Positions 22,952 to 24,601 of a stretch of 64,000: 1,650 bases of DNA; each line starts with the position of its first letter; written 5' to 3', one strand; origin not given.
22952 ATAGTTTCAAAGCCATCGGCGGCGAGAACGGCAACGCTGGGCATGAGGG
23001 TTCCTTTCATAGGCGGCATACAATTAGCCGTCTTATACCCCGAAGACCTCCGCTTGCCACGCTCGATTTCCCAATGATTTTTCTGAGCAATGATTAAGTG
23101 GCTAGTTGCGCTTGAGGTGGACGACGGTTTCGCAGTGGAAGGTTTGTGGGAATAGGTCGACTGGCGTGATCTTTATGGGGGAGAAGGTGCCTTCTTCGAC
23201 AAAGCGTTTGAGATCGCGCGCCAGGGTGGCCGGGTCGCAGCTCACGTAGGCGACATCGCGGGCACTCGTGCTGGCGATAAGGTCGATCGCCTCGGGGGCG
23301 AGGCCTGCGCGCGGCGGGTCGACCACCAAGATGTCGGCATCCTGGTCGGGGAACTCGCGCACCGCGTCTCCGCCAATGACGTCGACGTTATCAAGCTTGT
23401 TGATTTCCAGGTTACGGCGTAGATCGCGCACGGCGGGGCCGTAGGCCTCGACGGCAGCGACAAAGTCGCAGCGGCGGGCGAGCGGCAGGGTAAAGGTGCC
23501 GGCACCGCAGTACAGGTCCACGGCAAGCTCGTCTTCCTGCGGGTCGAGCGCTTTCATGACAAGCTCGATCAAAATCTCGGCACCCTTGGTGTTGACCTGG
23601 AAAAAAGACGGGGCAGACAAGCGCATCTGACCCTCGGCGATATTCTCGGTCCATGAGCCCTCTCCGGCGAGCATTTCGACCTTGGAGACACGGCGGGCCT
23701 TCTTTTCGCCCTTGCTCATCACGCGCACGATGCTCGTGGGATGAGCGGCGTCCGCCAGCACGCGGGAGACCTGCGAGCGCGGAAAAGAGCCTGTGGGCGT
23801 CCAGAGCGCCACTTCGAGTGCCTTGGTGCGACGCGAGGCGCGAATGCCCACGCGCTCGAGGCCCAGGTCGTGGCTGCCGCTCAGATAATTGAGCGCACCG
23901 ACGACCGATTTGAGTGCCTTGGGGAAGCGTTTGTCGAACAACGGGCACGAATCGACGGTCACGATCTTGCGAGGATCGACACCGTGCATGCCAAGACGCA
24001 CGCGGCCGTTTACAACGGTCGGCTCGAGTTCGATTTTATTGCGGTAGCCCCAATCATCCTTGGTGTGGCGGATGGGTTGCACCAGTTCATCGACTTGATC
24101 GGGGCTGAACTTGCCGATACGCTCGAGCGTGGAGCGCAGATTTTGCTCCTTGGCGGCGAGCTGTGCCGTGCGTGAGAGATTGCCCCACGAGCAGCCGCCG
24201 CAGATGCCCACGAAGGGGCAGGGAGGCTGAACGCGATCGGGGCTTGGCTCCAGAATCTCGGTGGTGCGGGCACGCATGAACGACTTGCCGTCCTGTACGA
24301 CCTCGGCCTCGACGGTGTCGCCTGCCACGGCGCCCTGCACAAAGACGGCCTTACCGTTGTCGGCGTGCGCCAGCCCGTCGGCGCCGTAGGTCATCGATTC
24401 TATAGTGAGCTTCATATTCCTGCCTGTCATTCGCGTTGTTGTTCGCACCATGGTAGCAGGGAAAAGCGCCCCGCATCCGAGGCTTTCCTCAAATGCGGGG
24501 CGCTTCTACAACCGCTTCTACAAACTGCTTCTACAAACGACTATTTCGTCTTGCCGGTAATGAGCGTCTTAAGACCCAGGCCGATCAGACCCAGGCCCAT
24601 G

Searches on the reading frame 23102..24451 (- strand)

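Call 6: search_protein_families(library=pfam, proteins=[window:23102-24451:-])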
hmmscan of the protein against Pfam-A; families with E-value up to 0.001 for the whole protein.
window:23102-24451:- (449 aa): 6 families
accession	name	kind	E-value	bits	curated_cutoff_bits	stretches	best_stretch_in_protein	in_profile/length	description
PF05958.17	tRNA_U5-meth_tr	-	5e-24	85.4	23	1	277-448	173-356/357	tRNA (Uracil-5-)-methyltransferase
PF05175.20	MTS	-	1.2e-08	35.2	23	1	296-380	21-107/170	Methyltransferase small domain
PF02475.24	TRM5-TYW2_MTfase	-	3.7e-07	30.7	28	1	305-378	35-111/164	TRM5/TYW2 methyltransferase domain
PF01938.26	TRAM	-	2.2e-06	27.9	21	1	7-61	2-58/61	TRAM domain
PF03602.21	Cons_hypoth95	-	6.4e-06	26.4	24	1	308-394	43-138/182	Conserved hypothetical protein 95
PF13649.12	Methyltransf_25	-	0.00021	22.4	27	1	311-376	2-69/97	Methyltransferase domain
